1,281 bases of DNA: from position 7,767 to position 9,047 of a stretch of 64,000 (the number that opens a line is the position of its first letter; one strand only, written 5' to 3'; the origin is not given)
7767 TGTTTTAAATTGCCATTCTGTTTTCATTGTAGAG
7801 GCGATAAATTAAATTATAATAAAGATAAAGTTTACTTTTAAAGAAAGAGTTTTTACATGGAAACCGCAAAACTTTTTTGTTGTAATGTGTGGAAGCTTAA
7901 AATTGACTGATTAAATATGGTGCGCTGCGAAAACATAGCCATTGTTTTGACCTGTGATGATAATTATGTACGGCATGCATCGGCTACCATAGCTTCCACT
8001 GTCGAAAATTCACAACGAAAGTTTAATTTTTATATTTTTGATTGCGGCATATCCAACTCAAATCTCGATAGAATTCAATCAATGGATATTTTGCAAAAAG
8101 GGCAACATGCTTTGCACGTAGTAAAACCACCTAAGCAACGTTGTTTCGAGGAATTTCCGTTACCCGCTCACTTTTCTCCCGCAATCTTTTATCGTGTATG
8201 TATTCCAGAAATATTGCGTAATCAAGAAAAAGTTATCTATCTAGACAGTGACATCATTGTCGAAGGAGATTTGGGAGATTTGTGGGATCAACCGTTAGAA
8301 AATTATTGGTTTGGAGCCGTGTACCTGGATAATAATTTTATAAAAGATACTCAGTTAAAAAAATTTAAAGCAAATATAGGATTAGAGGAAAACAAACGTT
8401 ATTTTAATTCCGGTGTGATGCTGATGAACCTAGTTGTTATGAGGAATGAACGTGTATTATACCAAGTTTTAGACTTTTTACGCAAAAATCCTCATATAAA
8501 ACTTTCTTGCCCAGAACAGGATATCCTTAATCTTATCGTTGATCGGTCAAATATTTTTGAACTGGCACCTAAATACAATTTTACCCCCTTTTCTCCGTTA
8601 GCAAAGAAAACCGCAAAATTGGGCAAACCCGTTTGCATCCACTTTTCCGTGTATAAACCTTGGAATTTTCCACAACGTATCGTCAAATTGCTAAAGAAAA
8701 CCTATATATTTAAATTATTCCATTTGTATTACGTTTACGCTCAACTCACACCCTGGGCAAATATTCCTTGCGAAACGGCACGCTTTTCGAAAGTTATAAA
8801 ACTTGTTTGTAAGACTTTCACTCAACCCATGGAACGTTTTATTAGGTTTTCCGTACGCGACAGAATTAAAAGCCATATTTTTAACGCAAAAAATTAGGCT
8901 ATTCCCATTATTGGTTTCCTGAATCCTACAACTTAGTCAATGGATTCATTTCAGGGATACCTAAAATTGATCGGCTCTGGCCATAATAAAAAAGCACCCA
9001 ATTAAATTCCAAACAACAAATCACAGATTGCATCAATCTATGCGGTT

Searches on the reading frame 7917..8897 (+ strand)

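Call 59: search_protein_families(library=pfam, proteins=[window:7917-8897:+], max_evalue=0.00001)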
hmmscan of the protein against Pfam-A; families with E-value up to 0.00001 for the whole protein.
window:7917-8897:+ (326 aa): 2 families
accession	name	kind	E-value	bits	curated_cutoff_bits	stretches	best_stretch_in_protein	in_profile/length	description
PF01501.26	Glyco_transf_8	-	5.9e-44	151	24.3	1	9-250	2-250/253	Glycosyl transferase family 8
PF18404.7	Glyco_transf_24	-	9.4e-06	25.7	25.7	0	14-220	9-217/268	Glucosyltransferase 24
